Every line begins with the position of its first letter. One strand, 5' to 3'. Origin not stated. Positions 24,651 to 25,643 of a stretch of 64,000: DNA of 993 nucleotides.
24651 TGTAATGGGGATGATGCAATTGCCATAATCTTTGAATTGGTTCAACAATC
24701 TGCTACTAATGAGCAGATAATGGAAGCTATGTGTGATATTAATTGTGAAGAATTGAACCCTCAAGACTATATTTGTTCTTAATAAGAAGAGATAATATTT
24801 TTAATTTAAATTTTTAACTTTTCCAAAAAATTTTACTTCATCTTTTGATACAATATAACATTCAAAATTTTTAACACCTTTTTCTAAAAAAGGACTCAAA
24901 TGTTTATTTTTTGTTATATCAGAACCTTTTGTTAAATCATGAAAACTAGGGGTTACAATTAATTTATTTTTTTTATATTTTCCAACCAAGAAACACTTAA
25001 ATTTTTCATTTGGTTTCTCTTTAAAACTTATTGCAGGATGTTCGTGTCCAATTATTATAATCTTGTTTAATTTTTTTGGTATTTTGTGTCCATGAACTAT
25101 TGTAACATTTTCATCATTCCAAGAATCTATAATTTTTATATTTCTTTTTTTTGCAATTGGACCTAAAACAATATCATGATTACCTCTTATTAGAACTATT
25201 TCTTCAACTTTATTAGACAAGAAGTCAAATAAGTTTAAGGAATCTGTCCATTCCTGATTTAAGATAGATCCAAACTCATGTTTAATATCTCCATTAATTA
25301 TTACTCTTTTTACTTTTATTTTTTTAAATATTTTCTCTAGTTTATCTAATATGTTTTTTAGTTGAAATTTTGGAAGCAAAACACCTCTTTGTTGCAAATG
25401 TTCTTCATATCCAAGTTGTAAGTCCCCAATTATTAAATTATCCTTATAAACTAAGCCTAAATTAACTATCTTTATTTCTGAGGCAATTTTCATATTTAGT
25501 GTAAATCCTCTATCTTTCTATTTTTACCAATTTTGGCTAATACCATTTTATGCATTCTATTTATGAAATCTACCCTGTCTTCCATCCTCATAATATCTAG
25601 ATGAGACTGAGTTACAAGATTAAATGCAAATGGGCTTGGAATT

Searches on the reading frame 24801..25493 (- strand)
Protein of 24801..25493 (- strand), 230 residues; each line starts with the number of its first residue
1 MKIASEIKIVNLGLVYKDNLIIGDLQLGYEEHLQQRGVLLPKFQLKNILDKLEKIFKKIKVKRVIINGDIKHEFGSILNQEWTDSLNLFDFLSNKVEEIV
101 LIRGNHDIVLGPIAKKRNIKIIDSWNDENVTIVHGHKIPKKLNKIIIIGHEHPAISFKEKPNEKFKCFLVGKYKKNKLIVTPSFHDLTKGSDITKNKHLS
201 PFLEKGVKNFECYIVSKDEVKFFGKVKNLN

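Call 49: find_encoding_contigs(protein=window:24801-25493:-, flank=5000, max_places=10)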
Protein window:24801-25493:- (230 aa): 17 contigs read that carry it; 10 places shown.
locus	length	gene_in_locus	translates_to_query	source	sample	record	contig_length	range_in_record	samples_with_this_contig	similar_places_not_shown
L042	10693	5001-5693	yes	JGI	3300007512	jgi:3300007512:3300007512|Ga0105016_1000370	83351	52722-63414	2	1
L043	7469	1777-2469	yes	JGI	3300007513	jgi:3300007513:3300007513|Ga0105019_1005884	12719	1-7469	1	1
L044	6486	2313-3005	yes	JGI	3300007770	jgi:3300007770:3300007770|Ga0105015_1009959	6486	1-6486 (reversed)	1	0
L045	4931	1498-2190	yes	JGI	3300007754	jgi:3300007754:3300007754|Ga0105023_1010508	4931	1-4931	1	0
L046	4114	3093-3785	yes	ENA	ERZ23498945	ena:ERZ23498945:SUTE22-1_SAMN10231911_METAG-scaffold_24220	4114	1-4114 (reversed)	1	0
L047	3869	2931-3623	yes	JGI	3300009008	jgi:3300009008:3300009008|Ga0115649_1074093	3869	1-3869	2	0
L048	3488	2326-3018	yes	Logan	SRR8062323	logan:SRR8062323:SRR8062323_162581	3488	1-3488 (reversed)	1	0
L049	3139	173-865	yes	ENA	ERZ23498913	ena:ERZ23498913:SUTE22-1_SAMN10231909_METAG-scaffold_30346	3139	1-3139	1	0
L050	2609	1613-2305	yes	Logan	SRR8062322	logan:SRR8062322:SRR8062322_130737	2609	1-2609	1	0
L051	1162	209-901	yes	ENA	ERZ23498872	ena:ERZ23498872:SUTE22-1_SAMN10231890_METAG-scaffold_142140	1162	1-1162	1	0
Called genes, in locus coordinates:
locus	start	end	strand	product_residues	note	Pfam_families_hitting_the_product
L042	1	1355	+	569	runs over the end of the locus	PF07973:tRNA_SAD, PF00587:tRNA-synt_2b, PF03129:HGTP_anticodon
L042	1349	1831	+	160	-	-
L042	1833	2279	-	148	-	-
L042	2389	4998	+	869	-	PF04851:ResIII (faint), PF00270:DEAD, PF00271:Helicase_C, PF19306:WHD_Lhr, PF08494:DEAD_assoc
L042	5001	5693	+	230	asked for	PF00149:Metallophos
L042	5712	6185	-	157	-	-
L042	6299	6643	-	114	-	PF01981:PTH2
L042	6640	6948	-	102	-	-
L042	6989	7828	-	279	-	PF01926:MMR_HSR1, PF02421:FeoB_N (weak), PF02824:TGS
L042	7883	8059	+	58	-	-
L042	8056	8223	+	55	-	-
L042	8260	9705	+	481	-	PF00587:tRNA-synt_2b, PF03129:HGTP_anticodon, PF09180:ProRS-C_1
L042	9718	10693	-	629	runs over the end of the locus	PF01841:Transglut_core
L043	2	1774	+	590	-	?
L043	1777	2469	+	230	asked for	PF00149:Metallophos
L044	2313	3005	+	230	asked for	PF00149:Metallophos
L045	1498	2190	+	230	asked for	PF00149:Metallophos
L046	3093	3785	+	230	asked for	PF00149:Metallophos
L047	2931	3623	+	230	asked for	PF00149:Metallophos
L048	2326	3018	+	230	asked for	PF00149:Metallophos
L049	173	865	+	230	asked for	PF00149:Metallophos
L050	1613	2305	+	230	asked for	PF00149:Metallophos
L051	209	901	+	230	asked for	PF00149:Metallophos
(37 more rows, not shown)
